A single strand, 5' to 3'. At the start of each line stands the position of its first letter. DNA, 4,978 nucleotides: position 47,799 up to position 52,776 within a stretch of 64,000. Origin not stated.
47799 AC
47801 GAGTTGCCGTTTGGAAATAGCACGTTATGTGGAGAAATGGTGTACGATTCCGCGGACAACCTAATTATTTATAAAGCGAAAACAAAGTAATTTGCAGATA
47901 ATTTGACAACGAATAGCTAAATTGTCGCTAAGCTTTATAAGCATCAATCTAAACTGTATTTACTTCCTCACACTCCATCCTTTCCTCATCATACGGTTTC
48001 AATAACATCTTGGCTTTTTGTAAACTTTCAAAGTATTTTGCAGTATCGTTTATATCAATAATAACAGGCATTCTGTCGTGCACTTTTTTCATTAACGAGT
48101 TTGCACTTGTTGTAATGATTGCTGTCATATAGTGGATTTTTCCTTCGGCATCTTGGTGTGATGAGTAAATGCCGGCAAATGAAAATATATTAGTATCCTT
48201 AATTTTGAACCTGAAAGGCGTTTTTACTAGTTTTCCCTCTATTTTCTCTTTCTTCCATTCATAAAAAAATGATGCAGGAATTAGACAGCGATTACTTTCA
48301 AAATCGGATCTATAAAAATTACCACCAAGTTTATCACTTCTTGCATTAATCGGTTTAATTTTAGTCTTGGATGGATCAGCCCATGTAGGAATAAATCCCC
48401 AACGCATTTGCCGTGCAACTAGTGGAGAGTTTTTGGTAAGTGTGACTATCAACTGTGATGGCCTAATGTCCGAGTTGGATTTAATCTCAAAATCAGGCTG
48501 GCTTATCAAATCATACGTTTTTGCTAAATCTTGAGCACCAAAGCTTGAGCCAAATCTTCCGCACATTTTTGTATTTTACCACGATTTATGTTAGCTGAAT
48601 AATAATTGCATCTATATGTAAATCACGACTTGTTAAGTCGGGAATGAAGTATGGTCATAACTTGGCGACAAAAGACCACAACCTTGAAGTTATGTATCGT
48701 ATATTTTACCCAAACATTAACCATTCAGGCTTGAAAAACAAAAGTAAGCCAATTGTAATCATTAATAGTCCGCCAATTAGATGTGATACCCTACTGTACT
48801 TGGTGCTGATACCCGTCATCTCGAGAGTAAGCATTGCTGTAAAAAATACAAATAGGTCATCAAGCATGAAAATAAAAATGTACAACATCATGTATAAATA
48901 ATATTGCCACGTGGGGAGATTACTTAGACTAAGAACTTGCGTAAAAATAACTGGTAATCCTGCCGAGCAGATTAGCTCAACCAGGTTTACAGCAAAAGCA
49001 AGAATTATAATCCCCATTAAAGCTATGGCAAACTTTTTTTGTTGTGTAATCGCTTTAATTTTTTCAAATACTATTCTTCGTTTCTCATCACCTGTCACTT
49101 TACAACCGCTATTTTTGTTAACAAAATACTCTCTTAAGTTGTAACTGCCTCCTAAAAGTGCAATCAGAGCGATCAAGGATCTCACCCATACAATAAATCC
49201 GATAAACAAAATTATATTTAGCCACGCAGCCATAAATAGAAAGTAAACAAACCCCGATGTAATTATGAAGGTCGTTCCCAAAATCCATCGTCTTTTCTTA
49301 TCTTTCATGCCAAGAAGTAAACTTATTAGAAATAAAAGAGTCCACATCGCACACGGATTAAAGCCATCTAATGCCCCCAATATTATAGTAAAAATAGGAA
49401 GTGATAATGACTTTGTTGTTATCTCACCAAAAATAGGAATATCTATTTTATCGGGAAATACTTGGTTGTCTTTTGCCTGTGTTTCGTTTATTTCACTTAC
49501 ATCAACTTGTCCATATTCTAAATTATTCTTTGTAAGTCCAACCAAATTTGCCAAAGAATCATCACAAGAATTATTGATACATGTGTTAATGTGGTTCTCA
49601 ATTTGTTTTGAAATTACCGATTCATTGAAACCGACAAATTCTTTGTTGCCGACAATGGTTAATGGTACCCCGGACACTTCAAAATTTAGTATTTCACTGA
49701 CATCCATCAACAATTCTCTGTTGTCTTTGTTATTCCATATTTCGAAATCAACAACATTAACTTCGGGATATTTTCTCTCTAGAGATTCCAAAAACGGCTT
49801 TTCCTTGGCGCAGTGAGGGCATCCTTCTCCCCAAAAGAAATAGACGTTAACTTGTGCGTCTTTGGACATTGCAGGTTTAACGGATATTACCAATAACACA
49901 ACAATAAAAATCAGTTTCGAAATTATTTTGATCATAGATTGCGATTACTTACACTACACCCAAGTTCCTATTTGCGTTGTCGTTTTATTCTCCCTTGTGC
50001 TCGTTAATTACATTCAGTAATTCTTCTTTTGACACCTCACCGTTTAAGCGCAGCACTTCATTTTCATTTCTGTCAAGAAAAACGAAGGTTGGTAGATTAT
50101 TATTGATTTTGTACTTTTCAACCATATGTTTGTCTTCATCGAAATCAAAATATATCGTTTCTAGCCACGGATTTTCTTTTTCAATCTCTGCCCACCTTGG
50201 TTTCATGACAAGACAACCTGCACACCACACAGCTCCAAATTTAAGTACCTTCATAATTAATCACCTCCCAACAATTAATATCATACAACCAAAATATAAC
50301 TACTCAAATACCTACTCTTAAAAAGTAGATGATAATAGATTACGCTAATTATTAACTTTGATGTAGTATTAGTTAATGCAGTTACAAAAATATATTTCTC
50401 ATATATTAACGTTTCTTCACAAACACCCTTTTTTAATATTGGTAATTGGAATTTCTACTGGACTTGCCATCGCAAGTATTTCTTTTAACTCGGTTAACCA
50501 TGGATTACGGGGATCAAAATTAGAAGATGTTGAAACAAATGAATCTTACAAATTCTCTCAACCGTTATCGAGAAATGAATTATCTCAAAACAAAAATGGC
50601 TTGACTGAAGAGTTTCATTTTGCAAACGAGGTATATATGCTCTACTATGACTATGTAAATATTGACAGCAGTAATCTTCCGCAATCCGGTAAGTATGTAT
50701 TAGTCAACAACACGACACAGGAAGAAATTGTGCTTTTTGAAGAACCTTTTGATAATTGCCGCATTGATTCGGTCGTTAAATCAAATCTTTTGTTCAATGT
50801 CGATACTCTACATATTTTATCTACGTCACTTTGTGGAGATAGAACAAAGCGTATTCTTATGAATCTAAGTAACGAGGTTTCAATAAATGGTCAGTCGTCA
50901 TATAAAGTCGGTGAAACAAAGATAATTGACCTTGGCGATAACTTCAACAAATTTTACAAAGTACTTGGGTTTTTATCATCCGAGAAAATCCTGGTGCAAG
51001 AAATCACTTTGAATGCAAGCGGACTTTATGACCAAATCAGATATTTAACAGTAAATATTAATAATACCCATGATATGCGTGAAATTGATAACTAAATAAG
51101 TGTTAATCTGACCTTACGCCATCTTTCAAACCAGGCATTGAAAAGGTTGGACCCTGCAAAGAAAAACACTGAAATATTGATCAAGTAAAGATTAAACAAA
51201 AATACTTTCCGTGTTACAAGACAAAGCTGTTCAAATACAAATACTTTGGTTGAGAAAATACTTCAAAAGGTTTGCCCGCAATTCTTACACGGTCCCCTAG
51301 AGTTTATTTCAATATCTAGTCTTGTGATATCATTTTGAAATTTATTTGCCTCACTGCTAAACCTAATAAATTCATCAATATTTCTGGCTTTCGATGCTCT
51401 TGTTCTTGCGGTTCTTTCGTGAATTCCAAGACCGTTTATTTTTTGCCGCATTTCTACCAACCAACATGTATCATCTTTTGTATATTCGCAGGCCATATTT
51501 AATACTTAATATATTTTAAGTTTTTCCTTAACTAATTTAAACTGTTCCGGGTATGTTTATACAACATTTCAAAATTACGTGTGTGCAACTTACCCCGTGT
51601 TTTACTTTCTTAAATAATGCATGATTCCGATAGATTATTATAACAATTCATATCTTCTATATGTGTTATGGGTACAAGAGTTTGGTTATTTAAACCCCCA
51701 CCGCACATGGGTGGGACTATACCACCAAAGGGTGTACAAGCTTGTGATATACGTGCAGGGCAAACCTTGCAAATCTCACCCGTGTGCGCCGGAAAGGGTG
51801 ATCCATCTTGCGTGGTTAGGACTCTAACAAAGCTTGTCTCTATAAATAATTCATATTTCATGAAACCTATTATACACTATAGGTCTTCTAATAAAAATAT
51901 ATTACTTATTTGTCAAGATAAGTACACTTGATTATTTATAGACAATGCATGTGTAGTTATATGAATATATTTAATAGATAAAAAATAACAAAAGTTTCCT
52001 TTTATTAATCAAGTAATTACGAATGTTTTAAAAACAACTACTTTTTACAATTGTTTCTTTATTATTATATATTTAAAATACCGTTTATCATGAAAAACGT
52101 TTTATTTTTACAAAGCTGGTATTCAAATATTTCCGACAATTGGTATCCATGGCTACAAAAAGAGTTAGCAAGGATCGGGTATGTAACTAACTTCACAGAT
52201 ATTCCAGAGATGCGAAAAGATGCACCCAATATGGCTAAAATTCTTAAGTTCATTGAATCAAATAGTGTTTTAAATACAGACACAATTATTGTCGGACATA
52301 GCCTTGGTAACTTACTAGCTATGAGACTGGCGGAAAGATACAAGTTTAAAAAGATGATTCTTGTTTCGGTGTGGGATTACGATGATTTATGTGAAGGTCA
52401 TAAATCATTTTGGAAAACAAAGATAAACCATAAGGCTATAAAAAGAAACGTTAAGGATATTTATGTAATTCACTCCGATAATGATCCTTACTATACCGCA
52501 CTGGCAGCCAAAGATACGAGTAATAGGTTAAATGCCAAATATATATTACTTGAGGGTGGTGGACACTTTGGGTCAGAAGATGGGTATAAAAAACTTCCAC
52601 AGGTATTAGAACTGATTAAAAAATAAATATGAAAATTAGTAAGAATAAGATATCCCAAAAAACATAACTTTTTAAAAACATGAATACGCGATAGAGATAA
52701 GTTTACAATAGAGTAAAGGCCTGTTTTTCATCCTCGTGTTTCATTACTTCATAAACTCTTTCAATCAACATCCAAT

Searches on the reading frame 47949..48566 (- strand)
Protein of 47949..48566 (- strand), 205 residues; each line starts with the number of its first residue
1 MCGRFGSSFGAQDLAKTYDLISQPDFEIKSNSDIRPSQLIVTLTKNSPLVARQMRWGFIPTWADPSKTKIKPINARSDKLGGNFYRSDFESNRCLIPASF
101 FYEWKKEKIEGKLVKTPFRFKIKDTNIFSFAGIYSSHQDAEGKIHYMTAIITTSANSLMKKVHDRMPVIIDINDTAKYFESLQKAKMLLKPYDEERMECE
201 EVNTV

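Call 15: search_protein_families(library=pfam, proteins=[window:47949-48566:-], max_evalue=0.0001)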
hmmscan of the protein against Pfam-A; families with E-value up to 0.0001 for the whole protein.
window:47949-48566:- (205 aa): 1 family
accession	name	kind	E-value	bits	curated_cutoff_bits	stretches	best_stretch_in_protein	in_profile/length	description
PF02586.19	SRAP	-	8.3e-50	169.7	27.1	1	1-204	1-209/214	SOS response associated peptidase (SRAP)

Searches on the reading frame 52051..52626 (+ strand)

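Call 16: search_protein_families(library=pfam, proteins=[window:52051-52626:+], max_evalue=0.0001)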
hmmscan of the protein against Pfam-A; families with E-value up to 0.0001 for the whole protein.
window:52051-52626:+ (191 aa): 3 families
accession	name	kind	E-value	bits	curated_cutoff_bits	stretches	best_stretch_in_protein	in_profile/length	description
PF06821.19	Ser_hydrolase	-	1e-15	58.5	22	1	23-190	7-171/172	Serine hydrolase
PF00561.26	Abhydrolase_1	-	1.5e-07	31.7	25.8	0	28-107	13-102/245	alpha/beta hydrolase fold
PF12697.13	Abhydrolase_6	-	1.4e-05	26.3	26.3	0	75-106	65-92/217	Alpha/beta hydrolase family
